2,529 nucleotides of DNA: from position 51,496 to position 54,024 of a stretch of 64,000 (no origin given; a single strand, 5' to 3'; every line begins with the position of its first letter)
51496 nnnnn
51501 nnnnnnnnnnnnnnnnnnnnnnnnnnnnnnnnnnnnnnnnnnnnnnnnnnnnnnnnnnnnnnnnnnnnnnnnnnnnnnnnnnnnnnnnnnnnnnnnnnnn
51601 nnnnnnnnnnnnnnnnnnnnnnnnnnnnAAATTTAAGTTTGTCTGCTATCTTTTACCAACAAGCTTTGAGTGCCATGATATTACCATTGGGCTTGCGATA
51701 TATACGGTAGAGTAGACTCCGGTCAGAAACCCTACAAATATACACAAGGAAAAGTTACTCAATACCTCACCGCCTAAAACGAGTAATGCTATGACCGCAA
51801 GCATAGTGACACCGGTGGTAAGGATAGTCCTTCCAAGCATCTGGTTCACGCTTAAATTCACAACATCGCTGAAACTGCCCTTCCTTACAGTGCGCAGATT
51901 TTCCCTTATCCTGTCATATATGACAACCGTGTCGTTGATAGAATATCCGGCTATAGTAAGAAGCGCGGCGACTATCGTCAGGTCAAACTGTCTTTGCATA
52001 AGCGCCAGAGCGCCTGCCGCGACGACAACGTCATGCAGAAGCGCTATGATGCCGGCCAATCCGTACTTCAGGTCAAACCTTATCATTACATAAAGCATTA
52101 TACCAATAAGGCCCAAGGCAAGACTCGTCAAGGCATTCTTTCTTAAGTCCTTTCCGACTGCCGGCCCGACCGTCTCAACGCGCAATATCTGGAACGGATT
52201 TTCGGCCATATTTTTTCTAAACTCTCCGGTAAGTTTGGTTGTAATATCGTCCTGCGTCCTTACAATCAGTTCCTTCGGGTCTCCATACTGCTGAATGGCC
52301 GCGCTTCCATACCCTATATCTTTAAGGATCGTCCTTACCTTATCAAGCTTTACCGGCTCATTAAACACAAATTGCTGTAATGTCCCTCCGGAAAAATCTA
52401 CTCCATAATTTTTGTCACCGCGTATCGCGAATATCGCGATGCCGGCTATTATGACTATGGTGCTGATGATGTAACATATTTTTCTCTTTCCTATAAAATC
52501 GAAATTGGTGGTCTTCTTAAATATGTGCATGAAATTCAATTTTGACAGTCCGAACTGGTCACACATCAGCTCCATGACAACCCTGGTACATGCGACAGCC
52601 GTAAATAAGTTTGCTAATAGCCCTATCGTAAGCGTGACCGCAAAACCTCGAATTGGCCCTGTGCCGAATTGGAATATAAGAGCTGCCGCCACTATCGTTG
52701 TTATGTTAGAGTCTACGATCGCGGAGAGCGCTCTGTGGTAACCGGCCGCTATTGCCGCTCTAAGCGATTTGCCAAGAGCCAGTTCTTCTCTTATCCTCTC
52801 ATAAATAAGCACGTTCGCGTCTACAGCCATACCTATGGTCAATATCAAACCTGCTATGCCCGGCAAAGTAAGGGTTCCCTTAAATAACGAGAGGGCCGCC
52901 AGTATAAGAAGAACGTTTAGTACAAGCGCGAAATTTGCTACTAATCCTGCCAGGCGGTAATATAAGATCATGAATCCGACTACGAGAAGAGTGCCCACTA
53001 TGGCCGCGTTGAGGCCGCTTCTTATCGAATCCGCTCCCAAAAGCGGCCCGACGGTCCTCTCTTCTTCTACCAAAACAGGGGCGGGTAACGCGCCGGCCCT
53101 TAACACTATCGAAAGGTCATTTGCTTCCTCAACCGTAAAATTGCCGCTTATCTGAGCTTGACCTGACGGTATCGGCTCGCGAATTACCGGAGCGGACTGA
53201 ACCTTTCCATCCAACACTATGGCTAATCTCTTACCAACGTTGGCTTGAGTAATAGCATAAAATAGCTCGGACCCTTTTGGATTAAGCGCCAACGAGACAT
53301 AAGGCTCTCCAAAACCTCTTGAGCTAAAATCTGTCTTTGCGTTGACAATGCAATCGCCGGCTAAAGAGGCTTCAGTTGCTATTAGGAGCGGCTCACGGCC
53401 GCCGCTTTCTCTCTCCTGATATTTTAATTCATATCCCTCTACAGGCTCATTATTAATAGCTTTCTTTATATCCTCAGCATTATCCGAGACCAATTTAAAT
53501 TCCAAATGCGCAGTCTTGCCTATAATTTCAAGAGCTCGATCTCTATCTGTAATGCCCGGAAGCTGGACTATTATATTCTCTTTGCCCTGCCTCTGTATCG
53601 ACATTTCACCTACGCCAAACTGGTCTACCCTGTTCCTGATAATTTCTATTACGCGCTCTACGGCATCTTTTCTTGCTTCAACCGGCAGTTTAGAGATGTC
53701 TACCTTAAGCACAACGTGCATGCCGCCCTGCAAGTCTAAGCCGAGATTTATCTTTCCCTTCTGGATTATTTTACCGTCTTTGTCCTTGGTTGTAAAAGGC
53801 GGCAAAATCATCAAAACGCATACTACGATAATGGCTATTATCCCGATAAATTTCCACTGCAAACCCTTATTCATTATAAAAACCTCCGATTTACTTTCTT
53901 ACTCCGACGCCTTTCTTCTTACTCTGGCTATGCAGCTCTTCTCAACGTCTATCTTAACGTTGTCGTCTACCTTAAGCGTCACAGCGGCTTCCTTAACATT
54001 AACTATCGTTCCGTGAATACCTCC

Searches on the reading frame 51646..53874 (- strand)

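Call 11: search_protein_families(library=pfam, proteins=[window:51646-53874:-], max_evalue=0.001)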
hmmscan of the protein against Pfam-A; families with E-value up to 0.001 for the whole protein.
window:51646-53874:- (742 aa): 5 families
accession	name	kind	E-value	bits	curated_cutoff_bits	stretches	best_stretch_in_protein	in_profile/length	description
PF02355.23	SecD_SecF_C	-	3.1e-79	265.2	20.5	2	555-736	8-188/189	Protein export membrane protein SecD/SecF, C-terminal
PF22599.2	SecDF_P1_head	-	8e-35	119.6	27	1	157-265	8-114/114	SecDF, P1 head subdomain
PF21760.3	SecD_1st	-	1e-25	89.3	27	1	72-130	1-59/60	Protein translocase subunit SecDF, P1 domain, N-terminal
PF07549.19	Sec_GG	-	1.4e-08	34.4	20.3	1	42-59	8-25/28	SecD/SecF GG Motif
PF03176.21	MMPL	-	8.1e-05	22.2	20.5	1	312-429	178-294/333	MMPL family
